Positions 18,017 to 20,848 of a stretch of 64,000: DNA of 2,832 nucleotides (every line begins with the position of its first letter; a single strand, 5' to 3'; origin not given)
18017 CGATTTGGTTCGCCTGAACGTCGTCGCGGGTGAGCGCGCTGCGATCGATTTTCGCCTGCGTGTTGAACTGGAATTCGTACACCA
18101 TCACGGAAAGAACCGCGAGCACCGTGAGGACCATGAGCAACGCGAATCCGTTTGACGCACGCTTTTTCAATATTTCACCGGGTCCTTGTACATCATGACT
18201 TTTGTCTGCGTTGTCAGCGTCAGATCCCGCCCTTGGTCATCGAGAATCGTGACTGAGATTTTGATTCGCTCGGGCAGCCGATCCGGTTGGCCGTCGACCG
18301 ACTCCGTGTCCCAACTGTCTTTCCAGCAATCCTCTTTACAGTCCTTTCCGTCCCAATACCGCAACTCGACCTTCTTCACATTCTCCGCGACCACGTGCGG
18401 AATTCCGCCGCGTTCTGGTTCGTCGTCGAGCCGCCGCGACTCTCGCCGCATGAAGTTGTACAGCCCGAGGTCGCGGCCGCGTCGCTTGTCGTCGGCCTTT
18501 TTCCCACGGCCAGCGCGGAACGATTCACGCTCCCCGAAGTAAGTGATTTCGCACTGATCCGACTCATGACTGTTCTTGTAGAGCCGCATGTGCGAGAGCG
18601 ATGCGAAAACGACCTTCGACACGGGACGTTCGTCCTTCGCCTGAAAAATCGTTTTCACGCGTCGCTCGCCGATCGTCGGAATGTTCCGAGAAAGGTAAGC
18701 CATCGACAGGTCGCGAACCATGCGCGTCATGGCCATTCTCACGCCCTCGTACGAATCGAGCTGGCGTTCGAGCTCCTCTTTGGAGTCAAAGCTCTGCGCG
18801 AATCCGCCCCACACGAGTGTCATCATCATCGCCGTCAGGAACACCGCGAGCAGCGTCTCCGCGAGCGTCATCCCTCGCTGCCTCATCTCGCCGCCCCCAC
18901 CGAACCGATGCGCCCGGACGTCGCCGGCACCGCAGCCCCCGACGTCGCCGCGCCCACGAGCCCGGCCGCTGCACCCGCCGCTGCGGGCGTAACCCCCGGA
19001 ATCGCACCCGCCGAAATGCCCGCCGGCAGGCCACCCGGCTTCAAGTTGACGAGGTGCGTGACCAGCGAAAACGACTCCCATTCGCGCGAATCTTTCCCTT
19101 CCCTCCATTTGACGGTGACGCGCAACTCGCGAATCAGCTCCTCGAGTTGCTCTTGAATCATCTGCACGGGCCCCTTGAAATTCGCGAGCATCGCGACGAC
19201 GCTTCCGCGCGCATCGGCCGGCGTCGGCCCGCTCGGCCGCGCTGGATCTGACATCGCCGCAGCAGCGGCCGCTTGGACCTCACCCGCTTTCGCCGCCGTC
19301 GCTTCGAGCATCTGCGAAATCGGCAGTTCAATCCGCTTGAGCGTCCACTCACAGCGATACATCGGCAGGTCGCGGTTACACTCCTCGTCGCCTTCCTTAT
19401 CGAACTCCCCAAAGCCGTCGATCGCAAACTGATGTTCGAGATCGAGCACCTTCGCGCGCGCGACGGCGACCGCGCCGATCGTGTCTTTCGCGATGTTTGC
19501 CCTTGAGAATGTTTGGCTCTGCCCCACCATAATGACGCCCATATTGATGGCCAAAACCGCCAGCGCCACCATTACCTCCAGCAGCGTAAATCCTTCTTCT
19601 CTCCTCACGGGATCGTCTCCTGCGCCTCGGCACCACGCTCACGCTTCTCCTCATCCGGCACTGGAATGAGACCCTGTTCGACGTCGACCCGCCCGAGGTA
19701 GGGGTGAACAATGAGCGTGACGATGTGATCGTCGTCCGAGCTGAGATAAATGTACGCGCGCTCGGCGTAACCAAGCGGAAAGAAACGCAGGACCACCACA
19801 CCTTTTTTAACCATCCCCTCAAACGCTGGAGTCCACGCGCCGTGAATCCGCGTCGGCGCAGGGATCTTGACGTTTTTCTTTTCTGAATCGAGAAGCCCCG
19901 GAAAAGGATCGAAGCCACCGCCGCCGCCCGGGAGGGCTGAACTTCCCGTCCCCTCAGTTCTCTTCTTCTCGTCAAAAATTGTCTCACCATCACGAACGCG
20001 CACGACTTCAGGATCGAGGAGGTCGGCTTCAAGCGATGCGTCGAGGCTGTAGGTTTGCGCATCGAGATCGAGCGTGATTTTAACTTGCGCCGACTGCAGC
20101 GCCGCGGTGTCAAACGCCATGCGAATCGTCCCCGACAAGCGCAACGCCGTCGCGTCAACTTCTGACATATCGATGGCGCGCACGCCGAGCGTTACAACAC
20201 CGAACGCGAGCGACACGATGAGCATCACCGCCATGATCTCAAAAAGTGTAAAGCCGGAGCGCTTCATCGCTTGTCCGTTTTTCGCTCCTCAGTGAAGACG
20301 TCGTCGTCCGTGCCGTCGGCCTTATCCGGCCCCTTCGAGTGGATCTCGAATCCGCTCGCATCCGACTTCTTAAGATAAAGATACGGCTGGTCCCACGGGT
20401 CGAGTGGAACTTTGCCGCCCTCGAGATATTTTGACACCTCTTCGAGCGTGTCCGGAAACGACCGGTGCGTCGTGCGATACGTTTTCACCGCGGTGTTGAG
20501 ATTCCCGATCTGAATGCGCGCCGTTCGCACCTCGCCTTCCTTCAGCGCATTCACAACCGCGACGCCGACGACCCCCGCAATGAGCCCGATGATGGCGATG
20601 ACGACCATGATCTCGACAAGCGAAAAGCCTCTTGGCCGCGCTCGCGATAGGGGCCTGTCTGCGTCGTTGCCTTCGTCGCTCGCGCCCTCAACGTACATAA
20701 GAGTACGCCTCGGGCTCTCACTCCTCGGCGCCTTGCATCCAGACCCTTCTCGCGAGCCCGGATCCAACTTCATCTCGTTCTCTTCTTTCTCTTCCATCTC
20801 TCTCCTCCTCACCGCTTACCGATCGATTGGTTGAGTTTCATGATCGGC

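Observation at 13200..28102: Complete gspC-D-E-F-G-H-I-J-K-L-M-N type II secretion operon with atypical components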

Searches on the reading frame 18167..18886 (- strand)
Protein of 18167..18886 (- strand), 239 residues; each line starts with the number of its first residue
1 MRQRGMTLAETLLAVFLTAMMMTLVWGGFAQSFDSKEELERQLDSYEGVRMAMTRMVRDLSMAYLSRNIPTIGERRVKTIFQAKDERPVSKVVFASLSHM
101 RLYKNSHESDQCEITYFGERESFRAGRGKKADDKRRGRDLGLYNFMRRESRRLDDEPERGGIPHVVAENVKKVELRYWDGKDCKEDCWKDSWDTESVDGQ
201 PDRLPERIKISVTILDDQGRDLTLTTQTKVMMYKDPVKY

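Call 22: search_protein_families(library=ncbifam, proteins=[window:18167-18886:-], max_evalue=0.001)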
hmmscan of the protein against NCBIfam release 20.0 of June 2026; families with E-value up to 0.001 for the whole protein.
window:18167-18886:- (239 aa): 1 family
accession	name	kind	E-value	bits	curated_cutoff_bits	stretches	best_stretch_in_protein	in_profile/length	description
NF041013.1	T4P_ComGE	equivalog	1.6e-07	31.3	49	1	4-61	4-61/83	competence type IV pilus minor pilin ComGE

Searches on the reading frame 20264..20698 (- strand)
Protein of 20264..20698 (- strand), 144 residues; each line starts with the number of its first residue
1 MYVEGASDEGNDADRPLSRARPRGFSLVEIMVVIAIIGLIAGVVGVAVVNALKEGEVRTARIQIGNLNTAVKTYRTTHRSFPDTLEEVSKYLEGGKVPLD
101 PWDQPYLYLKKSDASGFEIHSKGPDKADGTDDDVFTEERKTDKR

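Call 22: search_protein_families(library=ncbifam, proteins=[window:20264-20698:-], max_evalue=0.001)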
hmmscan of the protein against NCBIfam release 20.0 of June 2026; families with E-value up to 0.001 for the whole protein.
window:20264-20698:- (144 aa): 6 families
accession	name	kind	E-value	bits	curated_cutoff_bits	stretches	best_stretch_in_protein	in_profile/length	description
TIGR01710.1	typeII_sec_gspG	equivalog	1.4e-21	76.9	88.85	2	23-84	1-62/134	type II secretion system major pseudopilin GspG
TIGR01708.2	typeII_sec_gspH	equivalog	4.5e-08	33.3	80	1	23-62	2-41/169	type II secretion system minor pseudopilin GspH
TIGR02532.1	IV_pilin_GFxxxE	domain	2.7e-07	30.2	16.3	1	23-44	2-23/24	prepilin-type N-terminal cleavage/methylation domain-containing protein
NF041775.1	typeIV_PilA_Myxo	equivalog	2.2e-06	27.8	400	1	20-83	8-64/214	type IV pilin protein PilA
TIGR02596.1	TIGR02596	subfamily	0.00027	21.1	70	1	25-57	1-33/196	Verru_Chthon cassette protein D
NF007862.0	PRK10574.1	equivalog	0.00048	20.3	138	1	21-44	3-26/145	prepilin peptidase-dependent pilin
